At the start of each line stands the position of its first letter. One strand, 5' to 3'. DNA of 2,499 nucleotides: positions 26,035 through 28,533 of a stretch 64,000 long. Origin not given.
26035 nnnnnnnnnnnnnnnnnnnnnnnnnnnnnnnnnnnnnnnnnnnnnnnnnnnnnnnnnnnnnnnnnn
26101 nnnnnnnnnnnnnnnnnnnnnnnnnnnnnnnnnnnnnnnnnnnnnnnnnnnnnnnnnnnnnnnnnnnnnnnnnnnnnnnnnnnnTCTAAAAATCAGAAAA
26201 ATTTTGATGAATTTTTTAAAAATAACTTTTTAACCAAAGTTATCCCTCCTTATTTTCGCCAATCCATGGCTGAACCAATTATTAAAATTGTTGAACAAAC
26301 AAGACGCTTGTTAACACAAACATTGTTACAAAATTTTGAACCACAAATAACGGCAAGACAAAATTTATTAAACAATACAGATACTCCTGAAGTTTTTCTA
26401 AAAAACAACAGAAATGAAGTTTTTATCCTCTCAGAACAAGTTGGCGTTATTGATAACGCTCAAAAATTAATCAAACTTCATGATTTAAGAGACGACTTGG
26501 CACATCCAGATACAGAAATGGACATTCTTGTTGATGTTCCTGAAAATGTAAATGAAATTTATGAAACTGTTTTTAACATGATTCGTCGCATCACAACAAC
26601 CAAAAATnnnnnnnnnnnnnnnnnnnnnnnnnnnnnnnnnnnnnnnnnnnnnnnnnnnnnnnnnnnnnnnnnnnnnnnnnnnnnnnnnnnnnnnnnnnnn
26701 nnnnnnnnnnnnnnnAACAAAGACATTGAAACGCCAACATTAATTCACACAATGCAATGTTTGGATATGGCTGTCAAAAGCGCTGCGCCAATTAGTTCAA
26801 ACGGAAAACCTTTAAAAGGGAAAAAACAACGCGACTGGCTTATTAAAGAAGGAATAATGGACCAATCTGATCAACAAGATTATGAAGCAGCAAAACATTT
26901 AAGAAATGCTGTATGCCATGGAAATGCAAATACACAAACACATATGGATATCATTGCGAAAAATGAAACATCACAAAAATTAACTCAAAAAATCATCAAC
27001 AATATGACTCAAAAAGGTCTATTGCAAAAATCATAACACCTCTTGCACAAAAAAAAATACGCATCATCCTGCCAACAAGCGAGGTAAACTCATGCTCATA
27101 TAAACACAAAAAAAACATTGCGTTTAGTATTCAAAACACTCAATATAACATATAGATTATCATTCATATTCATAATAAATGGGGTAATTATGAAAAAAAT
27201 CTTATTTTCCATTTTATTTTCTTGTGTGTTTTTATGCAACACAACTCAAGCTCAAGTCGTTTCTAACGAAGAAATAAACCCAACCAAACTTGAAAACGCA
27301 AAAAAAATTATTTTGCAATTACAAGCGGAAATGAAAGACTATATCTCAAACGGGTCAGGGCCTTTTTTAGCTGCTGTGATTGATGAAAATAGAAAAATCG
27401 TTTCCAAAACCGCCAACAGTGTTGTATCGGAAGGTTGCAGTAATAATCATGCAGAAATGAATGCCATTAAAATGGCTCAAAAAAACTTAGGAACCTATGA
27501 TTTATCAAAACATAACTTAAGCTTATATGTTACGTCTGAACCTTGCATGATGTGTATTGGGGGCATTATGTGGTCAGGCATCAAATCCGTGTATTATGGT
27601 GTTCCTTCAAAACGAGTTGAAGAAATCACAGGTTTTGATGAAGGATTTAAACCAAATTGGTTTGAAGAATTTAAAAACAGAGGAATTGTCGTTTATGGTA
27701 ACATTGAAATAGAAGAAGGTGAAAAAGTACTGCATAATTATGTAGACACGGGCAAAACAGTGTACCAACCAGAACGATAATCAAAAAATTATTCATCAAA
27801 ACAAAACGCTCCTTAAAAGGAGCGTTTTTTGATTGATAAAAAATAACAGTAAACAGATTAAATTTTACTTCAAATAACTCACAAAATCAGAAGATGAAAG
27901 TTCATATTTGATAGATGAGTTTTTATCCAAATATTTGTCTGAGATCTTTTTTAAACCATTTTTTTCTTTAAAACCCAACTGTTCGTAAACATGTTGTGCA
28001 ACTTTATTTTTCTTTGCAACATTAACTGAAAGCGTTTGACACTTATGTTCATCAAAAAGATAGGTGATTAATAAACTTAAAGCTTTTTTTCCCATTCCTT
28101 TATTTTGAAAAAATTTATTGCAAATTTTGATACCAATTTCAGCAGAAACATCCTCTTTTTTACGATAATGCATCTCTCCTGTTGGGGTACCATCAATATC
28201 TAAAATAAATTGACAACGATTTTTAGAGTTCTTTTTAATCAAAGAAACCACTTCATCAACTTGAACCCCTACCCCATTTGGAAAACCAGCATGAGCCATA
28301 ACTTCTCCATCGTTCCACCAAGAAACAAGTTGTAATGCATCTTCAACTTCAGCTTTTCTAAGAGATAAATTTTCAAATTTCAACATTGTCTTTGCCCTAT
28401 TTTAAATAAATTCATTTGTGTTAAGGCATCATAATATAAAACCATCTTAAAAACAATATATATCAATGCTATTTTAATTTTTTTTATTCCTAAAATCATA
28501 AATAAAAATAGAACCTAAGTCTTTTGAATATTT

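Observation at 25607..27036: Hypothetical 457-aa protein with two HEPN-like Rx4H motifs behind a near-consensus promoter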

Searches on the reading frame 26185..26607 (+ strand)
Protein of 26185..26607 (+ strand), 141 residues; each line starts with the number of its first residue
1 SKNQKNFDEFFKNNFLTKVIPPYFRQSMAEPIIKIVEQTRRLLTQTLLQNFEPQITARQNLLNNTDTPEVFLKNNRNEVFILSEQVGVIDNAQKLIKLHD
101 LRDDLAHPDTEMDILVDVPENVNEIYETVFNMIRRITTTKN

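Call 55: search_solved_structures(query=A4, max_evalue=10, show_alignments=4)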
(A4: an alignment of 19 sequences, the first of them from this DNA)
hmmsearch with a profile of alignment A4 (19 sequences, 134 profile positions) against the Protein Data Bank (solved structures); distinct sequences matched with E-value up to 10: 1.
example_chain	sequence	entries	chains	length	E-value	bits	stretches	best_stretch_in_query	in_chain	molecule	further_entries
8yjx_A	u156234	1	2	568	1.1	12.3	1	46-85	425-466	Penicillin-binding protein 2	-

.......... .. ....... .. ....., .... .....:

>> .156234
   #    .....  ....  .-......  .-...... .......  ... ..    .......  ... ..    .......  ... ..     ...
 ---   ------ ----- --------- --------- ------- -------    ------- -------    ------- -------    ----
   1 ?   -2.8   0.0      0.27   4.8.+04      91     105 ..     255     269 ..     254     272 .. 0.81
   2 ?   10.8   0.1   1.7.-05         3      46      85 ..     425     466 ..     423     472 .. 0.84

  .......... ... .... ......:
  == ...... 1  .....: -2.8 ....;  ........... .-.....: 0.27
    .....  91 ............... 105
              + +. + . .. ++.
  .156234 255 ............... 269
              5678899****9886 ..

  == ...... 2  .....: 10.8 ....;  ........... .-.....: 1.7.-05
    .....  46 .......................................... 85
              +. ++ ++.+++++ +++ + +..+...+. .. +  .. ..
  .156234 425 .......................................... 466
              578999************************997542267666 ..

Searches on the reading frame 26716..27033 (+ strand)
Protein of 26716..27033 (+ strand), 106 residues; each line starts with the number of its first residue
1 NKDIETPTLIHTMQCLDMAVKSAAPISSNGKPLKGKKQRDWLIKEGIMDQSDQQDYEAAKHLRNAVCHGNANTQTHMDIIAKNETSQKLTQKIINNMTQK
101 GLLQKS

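Call 54: search_solved_structures(query=A3, max_evalue=10, show_alignments=4)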
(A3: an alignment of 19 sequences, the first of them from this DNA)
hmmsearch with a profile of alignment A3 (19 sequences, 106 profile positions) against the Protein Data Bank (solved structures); distinct sequences matched with E-value up to 10: 4.
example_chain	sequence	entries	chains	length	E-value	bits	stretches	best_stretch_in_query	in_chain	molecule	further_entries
1tt5_A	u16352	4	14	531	0.058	16.5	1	31-66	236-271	amyloid protein-binding protein 1 | NEDD8-activating enzyme E1 regulatory subunit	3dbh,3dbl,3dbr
1r4m_A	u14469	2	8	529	0.058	16.5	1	31-66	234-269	amyloid beta precursor protein-binding protein 1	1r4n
7ylo_A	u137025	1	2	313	0.26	14.3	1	32-87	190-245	Dyp-type peroxidase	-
6dtd_A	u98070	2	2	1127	6.8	9.8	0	10-76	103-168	nuclease | Phage head-tail adaptor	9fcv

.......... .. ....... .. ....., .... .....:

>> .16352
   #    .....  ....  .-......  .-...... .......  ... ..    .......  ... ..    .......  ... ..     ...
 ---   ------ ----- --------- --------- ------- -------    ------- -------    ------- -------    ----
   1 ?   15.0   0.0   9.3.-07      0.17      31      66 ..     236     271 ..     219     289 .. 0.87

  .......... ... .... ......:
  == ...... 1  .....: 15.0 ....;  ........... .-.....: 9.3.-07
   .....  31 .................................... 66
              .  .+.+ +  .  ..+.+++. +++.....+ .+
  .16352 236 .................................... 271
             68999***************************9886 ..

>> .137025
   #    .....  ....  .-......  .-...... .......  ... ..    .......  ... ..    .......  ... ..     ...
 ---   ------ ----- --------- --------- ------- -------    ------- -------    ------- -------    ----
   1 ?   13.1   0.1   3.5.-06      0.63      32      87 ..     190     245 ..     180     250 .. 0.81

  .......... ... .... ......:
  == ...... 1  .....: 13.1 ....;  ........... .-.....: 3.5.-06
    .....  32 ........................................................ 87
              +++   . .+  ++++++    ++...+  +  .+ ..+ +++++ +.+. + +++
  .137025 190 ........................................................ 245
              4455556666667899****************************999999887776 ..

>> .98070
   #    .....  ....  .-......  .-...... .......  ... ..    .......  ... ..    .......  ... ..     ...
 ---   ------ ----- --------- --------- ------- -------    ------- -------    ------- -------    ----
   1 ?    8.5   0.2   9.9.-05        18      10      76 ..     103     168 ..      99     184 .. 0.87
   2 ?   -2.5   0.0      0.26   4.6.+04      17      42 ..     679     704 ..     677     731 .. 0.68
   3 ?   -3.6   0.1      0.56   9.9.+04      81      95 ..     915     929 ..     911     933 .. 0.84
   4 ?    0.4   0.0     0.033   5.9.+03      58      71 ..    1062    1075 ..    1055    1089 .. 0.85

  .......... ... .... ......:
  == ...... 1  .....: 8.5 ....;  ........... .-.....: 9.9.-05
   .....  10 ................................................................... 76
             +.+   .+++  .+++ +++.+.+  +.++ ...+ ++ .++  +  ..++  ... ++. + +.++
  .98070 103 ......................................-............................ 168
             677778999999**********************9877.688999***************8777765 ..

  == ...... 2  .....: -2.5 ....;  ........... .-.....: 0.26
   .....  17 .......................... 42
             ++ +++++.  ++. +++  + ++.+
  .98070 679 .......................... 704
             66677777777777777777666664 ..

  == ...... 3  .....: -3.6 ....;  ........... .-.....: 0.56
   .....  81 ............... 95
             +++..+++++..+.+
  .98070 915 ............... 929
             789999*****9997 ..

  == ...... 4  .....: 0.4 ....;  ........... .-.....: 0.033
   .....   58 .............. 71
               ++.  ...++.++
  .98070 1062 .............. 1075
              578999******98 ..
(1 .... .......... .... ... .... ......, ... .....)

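Call 79: find_homologous_proteins(query=A3, max_evalue=10)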
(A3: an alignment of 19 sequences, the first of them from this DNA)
Query A3 (19 sequences) (106 aa, profile of the alignment): 2 proteins with E <= 10 among 740 candidates.
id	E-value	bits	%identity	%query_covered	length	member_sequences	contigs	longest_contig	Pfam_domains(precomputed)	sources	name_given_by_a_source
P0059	5.0e-31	124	67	96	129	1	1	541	-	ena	-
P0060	7.9e-17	79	34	36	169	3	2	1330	-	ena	-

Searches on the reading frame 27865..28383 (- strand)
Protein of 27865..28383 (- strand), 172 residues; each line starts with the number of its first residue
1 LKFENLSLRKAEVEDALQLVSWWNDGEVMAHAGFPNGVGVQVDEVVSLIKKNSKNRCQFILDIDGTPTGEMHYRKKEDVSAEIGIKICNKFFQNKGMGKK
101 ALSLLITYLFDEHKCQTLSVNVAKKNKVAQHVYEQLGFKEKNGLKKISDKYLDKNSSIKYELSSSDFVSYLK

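Call 12: search_protein_families(library=pfam, proteins=[window:27865-28383:-], max_evalue=0.001)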
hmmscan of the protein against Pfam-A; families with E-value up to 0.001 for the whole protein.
window:27865-28383:- (172 aa): 7 families
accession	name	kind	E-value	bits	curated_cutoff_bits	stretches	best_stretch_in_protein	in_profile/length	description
PF13302.13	Acetyltransf_3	-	1.4e-15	58.6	25.4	1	6-139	2-138/138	Acetyltransferase (GNAT) domain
PF00583.31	Acetyltransf_1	-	5.6e-10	40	20.7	1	54-138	31-116/116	Acetyltransferase (GNAT) family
PF13523.12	Acetyltransf_8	-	1.5e-06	28.3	27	1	14-141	4-140/145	Acetyltransferase (GNAT) domain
PF13420.13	Acetyltransf_4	-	9.3e-06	26.2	24.3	1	8-148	1-144/155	Acetyltransferase (GNAT) domain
PF08445.16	FR47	-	7e-05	23.2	22.1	1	82-141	23-80/86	FR47-like protein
PF13508.13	Acetyltransf_7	-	0.0001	23.1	27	1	59-140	6-84/84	Acetyltransferase (GNAT) domain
PF13673.13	Acetyltransf_10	-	0.00021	21.7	23.6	1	82-141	53-110/128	Acetyltransferase (GNAT) domain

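Call 83: search_protein_families(library=padloc, proteins=[window:27865-28383:-], max_evalue=0.001)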
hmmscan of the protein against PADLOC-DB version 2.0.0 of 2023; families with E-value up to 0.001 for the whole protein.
window:27865-28383:- (172 aa): 0 families
